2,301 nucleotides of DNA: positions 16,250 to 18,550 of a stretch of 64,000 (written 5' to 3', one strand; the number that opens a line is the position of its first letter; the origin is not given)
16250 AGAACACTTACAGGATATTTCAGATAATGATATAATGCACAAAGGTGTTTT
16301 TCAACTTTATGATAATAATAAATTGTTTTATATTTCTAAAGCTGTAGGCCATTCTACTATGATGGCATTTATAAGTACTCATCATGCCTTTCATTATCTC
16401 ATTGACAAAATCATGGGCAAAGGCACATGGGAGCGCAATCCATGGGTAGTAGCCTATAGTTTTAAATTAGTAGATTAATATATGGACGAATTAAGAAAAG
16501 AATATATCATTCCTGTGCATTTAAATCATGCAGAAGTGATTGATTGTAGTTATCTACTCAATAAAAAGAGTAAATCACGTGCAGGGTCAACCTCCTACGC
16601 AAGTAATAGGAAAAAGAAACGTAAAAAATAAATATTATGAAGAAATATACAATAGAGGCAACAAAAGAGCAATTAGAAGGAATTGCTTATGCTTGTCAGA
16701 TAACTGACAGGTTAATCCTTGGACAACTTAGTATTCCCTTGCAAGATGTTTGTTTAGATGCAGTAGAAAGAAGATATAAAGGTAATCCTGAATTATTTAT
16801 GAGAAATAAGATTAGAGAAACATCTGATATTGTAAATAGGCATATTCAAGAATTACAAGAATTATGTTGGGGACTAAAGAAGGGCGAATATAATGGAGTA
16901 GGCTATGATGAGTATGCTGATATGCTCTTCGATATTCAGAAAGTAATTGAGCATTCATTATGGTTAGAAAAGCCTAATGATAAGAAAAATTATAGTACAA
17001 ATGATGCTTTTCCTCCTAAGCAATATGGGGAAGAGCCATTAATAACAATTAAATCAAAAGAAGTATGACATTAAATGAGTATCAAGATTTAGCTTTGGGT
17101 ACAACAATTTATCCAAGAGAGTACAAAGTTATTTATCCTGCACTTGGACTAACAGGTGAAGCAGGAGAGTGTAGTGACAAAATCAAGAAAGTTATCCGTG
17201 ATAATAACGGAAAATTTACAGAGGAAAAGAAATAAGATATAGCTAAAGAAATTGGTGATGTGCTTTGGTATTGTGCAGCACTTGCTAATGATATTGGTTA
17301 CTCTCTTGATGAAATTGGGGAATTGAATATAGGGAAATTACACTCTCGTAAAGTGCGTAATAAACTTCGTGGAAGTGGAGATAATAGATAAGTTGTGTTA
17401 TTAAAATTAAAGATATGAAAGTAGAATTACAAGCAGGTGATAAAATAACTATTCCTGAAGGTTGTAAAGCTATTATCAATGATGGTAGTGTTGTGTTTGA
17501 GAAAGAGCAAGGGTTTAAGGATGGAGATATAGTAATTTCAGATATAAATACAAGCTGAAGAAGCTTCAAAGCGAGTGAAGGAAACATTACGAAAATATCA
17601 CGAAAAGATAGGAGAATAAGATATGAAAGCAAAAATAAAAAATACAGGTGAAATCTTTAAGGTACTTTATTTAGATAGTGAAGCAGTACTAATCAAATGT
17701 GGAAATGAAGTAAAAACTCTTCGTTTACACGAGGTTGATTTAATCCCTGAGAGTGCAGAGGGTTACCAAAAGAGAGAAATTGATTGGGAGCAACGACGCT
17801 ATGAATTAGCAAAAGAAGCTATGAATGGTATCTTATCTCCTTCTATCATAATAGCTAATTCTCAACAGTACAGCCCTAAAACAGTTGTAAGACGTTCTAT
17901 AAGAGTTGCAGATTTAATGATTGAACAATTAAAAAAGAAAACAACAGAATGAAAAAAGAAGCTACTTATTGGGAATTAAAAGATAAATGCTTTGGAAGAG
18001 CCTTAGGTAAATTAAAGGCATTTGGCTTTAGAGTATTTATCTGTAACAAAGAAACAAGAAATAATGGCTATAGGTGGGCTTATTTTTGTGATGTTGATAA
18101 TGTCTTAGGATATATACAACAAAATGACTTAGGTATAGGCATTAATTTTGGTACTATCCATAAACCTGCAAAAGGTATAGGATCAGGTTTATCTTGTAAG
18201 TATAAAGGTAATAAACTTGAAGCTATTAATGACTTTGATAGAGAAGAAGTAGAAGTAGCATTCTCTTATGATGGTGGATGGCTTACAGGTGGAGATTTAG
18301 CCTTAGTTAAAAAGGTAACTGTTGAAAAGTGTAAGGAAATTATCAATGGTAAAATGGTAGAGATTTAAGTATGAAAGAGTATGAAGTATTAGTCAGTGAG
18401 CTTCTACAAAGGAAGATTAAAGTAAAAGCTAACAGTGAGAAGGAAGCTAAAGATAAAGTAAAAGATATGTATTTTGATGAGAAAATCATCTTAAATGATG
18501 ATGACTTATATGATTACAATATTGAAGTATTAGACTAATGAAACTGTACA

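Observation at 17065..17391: MazG-like pyrophosphohydrolase gene split by a single in-frame TAA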

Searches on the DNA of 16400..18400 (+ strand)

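Call 6: search_dna_similar(query=window:16400-18400:+, collection=phages, mode=near, max_rows=30)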
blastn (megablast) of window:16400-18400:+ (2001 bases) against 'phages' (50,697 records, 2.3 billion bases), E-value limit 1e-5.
No match.

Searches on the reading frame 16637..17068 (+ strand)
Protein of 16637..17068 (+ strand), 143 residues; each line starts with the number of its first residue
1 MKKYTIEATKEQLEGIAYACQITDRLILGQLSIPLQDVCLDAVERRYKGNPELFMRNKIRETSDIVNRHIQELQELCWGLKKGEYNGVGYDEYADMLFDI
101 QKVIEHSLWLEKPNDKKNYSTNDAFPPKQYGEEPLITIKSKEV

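Call 23: search_protein_families(library=pfam, proteins=[window:16637-17068:+], max_evalue=1)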
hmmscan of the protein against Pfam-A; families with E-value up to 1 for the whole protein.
window:16637-17068:+ (143 aa): 1 family
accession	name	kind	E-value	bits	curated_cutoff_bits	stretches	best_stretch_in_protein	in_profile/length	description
PF07730.19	HisKA_3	-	0.2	12.7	24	1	40-83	24-66/68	Histidine kinase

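Call 28: search_protein_families(library=phrogs, proteins=[window:16637-17068:+], max_evalue=0.01)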
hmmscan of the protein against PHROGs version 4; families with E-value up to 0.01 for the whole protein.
window:16637-17068:+ (143 aa): 0 families

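Call 31: find_encoding_contigs(protein=window:16637-17065:+, flank=3000, max_places=10)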
Protein window:16637-17065:+ (143 aa): 5 contigs read that carry it; 3 places shown.
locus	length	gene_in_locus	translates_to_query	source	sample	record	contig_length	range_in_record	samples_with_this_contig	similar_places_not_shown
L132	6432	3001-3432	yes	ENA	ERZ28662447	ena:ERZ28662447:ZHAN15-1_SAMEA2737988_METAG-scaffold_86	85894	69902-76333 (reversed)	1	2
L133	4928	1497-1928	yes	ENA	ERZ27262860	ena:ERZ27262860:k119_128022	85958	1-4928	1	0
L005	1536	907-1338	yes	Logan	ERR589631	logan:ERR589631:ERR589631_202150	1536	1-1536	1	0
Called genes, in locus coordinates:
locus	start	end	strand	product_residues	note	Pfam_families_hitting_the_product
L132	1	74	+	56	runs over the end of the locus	-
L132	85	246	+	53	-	-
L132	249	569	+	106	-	-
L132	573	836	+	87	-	-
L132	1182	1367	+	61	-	-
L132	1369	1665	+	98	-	-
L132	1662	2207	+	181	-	PF09643:YopX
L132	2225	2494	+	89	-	-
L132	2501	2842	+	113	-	-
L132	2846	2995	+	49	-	-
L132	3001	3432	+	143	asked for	-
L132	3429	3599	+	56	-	-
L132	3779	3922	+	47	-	-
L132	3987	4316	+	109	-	-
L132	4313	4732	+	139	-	-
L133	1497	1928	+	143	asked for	-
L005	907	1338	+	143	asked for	-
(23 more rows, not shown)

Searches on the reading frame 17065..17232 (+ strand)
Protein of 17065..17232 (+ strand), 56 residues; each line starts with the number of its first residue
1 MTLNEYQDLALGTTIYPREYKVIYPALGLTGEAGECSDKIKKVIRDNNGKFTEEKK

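Call 5: search_protein_families(library=pfam, proteins=[window:17065-17232:+], max_evalue=1)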
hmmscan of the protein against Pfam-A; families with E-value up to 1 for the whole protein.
seq(56 aa): 0 families

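Call 11: find_encoding_contigs(protein=window:17065-17232:+, flank=10000, max_places=10)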
Protein window:17065-17232:+ (56 aa): 5 contigs read that carry it; 3 places shown.
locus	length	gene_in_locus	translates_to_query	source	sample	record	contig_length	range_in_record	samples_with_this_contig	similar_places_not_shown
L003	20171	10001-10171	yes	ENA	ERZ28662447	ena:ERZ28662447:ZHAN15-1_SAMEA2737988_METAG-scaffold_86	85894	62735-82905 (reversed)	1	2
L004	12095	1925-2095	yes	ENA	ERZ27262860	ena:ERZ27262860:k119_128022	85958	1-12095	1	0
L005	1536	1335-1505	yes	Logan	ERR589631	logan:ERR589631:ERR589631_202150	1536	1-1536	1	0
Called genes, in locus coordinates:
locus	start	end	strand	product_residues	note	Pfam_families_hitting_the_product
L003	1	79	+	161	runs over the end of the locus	-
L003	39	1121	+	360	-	-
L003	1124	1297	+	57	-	-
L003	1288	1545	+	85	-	-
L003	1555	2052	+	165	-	PF00692:dUTPase (weak)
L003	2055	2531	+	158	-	PF13650:Asp_protease_2 (weak)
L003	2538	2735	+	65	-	-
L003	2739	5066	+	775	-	PF01612:DNA_pol_A_exo1, PF00476:DNA_pol_A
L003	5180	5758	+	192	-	-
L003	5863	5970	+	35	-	-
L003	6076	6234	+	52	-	-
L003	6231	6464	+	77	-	-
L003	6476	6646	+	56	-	-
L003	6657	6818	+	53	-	-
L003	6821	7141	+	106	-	-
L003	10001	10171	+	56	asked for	-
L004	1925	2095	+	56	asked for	-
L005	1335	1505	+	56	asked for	-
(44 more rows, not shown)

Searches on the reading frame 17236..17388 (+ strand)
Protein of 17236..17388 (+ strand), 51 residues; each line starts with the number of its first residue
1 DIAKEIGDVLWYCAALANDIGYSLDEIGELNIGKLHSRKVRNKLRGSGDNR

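Call 5: search_protein_families(library=pfam, proteins=[window:17236-17388:+], max_evalue=1)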
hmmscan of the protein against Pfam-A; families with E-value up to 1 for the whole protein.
seq(51 aa): 2 families
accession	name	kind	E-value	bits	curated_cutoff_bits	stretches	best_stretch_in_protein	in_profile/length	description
PF03819.22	MazG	-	0.00052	20.7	22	1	1-39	28-70/74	MazG nucleotide pyrophosphohydrolase domain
PF12643.12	MazG-like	-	0.00052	20.6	27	1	2-38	34-70/85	MazG-like family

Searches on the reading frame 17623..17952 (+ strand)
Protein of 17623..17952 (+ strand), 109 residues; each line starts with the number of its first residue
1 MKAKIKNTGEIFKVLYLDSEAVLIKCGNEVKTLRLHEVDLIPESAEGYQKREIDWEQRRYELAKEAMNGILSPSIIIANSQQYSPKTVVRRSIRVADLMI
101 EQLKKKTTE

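Call 23: search_protein_families(library=pfam, proteins=[window:17623-17952:+], max_evalue=1)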
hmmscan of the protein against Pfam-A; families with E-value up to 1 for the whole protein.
window:17623-17952:+ (109 aa): 0 families

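Call 28: search_protein_families(library=phrogs, proteins=[window:17623-17952:+], max_evalue=0.01)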
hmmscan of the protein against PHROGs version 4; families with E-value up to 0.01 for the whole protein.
window:17623-17952:+ (109 aa): 1 family
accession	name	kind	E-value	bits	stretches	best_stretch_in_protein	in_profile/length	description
phrog_28300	-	unknown function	5.5e-14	53.3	1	1-106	1-105/107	-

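Call 32: find_encoding_contigs(protein=window:17623-17949:+, flank=3000, max_places=10)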
Protein window:17623-17949:+ (109 aa): 5 contigs read that carry it; 2 places shown.
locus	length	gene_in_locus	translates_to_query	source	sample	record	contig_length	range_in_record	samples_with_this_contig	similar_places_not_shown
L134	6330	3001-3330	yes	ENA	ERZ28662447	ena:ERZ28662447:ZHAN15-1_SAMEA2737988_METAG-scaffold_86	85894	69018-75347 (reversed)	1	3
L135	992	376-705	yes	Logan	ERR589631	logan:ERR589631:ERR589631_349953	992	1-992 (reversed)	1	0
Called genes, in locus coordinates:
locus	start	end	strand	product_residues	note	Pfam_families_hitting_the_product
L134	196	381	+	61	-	-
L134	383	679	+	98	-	-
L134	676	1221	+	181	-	PF09643:YopX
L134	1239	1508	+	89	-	-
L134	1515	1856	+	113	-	-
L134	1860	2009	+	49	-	-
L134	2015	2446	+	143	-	-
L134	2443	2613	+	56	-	-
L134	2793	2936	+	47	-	-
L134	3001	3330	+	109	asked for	-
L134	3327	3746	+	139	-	-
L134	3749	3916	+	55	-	PF14207:DpnD-PcfM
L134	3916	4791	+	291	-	-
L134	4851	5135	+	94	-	-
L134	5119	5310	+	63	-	-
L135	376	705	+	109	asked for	-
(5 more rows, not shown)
